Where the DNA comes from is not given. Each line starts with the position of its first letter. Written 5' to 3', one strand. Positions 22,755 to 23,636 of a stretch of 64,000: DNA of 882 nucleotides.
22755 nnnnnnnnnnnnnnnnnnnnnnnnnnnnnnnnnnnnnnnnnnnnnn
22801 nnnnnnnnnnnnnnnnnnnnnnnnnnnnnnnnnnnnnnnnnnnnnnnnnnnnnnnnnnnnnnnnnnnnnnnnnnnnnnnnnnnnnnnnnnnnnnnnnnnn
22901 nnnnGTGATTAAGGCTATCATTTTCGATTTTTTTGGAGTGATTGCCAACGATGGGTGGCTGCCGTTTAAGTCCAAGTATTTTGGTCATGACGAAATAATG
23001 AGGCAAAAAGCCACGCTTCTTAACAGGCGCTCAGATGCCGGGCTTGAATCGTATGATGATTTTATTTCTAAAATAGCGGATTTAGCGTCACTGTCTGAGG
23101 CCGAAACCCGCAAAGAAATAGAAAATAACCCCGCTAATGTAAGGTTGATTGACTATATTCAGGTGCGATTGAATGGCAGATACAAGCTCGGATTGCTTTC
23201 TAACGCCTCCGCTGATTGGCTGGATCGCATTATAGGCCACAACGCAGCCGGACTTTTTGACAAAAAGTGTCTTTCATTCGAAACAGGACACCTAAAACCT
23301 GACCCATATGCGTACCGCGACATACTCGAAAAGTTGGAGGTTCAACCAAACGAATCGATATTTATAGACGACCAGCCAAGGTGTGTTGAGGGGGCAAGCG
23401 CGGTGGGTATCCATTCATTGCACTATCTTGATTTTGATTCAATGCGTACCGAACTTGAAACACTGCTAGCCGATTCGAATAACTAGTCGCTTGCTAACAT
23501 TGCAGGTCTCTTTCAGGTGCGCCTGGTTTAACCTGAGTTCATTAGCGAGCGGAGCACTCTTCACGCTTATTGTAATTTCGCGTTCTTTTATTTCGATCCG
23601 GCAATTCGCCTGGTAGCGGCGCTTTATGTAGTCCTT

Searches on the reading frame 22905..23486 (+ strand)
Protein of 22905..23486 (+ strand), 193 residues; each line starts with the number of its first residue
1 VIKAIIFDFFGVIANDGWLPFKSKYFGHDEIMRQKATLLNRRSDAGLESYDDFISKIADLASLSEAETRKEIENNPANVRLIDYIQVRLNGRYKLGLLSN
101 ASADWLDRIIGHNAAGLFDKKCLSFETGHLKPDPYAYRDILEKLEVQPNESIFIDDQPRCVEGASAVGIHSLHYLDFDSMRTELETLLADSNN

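Call 59: search_protein_families(library=pfam, proteins=[window:22905-23486:+], max_evalue=0.001)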
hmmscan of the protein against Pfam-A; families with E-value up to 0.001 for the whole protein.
window:22905-23486:+ (193 aa): 3 families
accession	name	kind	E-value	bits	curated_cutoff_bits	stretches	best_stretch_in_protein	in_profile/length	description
PF00702.32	Hydrolase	-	5.2e-13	50.3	26.4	1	2-168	1-191/191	haloacid dehalogenase-like hydrolase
PF13419.12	HAD_2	-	7.3e-12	46.2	23.8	1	5-172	1-176/178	Haloacid dehalogenase-like hydrolase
PF13242.12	Hydrolase_like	-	0.0001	22.6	22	1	131-183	4-57/75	HAD-hyrolase-like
